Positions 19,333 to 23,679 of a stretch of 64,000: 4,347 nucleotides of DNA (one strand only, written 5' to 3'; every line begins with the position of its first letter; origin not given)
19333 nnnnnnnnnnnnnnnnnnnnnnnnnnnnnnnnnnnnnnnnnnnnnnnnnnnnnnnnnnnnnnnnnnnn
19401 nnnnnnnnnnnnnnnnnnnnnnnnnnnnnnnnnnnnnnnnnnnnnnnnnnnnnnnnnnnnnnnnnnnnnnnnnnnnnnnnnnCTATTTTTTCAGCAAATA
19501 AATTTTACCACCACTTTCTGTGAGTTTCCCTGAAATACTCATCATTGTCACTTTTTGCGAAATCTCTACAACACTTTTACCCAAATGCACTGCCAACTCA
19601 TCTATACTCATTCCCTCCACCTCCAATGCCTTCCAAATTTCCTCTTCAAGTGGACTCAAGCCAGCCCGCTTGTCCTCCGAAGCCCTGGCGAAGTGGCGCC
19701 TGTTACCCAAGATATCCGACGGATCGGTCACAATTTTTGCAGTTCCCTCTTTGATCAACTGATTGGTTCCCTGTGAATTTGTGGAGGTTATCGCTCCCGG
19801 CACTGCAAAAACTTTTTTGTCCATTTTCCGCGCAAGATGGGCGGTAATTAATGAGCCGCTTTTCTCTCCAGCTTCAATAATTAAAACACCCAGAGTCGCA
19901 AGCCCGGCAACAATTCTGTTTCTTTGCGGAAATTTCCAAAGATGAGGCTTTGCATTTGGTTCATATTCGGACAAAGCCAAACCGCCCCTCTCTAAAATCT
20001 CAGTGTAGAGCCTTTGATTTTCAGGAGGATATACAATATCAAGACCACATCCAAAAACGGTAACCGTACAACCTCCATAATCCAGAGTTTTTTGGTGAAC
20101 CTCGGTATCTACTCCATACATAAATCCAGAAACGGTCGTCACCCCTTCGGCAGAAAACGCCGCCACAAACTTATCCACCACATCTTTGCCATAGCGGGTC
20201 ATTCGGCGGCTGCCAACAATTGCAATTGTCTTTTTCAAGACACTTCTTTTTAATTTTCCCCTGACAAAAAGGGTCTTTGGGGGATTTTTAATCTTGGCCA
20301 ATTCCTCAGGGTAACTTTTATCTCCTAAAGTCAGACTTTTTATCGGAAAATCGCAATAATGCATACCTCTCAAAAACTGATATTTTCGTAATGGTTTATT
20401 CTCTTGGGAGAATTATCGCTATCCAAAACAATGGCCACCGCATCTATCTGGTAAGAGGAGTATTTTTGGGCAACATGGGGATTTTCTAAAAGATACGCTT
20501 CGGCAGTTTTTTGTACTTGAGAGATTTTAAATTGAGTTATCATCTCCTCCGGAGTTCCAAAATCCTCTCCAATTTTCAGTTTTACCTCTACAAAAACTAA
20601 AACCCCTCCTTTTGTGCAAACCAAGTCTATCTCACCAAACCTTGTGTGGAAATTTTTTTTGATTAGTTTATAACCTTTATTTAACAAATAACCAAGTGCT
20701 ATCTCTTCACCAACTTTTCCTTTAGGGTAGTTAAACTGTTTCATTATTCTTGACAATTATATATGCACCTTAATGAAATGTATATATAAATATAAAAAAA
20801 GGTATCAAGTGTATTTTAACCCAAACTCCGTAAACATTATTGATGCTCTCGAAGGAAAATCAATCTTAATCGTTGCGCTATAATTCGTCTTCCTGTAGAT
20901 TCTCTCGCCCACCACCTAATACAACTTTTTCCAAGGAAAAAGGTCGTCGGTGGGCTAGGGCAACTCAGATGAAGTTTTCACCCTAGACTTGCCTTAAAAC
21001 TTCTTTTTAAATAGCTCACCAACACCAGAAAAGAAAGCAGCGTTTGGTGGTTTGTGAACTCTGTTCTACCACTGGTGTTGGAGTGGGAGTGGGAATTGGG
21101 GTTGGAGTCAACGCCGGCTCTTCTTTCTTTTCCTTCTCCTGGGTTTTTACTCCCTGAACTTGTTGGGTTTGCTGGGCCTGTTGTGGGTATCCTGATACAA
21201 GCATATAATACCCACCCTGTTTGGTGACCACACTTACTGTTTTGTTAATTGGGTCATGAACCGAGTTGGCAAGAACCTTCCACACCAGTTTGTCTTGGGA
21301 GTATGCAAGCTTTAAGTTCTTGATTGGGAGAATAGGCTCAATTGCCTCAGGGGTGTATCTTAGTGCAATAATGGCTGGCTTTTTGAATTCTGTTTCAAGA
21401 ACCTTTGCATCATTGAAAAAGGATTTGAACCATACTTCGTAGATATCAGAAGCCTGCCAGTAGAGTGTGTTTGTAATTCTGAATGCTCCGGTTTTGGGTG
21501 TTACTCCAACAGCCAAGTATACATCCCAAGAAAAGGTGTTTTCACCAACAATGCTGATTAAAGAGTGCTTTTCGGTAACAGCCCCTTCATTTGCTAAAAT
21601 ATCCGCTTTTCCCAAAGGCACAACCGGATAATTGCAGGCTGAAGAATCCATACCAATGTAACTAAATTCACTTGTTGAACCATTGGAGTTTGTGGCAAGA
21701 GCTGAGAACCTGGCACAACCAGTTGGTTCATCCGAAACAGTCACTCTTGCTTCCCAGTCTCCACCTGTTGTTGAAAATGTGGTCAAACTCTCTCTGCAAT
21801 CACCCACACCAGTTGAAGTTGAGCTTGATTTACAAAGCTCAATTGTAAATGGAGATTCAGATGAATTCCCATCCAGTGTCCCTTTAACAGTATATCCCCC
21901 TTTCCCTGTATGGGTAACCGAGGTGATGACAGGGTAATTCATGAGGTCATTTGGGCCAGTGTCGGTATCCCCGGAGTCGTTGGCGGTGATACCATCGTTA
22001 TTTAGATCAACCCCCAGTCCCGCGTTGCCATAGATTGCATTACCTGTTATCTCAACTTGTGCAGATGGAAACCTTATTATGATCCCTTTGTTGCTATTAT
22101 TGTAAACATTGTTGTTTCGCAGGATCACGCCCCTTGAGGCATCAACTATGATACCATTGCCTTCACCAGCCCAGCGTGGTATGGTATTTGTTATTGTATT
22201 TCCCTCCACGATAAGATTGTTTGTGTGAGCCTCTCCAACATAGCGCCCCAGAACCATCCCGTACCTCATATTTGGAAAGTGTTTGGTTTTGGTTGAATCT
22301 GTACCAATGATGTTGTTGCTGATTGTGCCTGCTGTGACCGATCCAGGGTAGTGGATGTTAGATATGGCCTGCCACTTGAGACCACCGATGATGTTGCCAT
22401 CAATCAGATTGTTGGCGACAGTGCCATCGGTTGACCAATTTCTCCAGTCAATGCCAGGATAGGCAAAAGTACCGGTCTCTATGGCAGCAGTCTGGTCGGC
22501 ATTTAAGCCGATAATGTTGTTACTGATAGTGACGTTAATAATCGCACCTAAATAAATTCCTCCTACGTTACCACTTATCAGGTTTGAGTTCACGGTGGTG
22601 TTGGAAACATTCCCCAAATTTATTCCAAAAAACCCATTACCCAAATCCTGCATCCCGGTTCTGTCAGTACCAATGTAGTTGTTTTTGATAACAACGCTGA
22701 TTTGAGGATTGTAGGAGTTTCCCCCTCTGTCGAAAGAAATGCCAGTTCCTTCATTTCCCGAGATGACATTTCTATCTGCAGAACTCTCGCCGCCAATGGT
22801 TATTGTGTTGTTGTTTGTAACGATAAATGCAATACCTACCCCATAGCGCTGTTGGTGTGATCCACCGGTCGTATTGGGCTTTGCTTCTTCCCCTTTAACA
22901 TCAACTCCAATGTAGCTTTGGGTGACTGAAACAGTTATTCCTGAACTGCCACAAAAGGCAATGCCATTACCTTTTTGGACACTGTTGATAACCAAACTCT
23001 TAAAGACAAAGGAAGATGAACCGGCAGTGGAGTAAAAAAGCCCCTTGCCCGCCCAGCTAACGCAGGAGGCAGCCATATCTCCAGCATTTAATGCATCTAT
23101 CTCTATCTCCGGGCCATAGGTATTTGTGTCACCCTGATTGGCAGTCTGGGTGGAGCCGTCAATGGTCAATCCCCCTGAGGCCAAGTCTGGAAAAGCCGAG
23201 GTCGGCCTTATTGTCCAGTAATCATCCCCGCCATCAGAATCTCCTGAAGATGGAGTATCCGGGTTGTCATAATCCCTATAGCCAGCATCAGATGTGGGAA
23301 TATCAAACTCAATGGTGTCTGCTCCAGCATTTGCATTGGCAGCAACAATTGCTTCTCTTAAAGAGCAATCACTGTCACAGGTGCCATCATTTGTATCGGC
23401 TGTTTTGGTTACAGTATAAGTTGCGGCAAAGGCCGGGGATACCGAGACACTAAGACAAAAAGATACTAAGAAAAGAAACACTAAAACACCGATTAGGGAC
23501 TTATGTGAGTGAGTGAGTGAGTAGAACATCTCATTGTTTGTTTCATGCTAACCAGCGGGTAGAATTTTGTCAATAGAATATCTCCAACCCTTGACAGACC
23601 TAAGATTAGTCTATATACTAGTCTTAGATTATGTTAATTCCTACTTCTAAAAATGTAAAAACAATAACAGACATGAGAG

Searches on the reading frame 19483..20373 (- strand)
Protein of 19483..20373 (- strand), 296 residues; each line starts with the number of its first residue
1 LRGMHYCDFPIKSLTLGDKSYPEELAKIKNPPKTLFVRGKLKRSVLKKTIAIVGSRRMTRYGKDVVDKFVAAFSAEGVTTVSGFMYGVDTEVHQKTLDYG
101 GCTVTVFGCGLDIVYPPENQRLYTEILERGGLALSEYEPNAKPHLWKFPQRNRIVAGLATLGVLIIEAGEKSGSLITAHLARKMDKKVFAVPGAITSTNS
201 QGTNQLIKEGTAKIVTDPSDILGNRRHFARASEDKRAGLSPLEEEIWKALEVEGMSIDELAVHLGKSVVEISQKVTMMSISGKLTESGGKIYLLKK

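Call 13: search_protein_families(library=pfam, proteins=[window:19483-20373:-], max_evalue=0.001)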
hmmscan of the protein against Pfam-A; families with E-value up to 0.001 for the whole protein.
window:19483-20373:- (296 aa): 2 families
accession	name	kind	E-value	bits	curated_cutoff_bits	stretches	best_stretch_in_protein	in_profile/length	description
PF02481.21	DNA_processg_A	-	1.8e-71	240.1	29.6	1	11-216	7-211/212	DNA recombination-mediator protein A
PF17782.7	DprA_WH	-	6e-05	23.4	22.9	1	233-289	4-60/61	DprA winged helix domain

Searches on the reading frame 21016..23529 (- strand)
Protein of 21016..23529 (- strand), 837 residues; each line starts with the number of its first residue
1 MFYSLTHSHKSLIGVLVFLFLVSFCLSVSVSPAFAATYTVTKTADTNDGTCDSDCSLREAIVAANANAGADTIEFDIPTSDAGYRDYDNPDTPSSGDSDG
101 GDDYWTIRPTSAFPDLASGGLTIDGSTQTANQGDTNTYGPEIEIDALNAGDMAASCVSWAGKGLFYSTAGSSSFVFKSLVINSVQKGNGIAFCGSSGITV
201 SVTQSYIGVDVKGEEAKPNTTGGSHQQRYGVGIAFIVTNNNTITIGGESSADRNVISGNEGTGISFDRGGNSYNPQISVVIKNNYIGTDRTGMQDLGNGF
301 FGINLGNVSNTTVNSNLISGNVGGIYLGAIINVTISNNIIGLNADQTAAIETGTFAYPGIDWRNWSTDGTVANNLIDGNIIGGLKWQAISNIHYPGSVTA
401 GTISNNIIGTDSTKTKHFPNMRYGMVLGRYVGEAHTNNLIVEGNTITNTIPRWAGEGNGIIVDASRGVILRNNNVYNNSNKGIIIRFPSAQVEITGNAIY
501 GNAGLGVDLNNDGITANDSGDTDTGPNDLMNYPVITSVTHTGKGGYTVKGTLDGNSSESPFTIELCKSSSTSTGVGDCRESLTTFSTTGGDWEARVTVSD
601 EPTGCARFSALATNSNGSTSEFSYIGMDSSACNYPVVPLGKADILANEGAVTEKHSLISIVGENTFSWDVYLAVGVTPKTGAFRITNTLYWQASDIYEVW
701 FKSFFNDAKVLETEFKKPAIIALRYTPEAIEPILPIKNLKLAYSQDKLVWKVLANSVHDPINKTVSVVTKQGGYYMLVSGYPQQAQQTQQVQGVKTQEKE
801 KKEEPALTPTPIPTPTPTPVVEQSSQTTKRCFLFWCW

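Call 13: search_protein_families(library=pfam, proteins=[window:21016-23529:-], max_evalue=0.001)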
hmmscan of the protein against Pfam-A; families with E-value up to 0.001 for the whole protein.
window:21016-23529:- (837 aa): 2 families
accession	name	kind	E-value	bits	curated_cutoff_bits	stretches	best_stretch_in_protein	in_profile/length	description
PF13229.12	Beta_helix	-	2.5e-10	40.6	25.9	2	402-513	35-124/158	Right handed beta helix region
PF05048.19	NosD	-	1.9e-09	37.7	23.6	2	428-510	84-156/212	Periplasmic copper-binding protein (NosD)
